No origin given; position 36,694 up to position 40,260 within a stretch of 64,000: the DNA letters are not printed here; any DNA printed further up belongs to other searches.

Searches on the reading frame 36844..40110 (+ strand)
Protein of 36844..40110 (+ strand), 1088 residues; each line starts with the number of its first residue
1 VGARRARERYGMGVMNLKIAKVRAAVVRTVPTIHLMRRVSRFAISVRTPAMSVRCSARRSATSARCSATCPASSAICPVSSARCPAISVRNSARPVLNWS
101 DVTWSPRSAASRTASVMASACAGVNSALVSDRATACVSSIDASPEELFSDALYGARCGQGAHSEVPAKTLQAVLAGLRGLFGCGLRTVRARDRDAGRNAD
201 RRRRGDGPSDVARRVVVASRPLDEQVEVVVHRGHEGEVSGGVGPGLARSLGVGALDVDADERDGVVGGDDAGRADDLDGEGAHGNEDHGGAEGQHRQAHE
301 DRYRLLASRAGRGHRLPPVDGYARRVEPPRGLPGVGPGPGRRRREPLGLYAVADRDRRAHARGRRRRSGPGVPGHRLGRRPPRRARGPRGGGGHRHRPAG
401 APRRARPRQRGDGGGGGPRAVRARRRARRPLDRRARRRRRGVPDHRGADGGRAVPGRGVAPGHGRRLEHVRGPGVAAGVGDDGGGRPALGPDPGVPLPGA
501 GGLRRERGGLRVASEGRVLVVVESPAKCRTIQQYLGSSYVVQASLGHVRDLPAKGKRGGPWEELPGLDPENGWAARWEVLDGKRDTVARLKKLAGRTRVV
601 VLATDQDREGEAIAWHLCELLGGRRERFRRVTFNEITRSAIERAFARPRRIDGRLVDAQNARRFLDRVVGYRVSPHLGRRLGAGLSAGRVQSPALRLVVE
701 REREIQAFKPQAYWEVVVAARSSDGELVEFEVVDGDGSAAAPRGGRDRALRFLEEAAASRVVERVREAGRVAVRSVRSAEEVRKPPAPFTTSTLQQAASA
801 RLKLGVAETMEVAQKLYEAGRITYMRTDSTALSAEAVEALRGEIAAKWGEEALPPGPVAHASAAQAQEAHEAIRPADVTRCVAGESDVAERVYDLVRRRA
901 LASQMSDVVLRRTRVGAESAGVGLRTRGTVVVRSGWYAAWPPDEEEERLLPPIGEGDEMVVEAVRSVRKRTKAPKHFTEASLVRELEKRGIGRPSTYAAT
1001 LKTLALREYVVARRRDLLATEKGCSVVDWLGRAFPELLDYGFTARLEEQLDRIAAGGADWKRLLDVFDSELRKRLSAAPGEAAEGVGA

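Call 32: search_protein_families(library=pfam, proteins=[window:36844-40110:+], max_evalue=0.001)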
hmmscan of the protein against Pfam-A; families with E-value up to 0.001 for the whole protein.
window:36844-40110:+ (1088 aa): 2 families
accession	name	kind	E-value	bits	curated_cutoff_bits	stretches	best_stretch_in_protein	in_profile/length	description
PF01131.25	Topoisom_bac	-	9.3e-113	377.8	35.1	1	651-1064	2-410/411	DNA topoisomerase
PF01751.28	Toprim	-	5.5e-19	68.6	23.1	1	518-636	1-96/96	Toprim domain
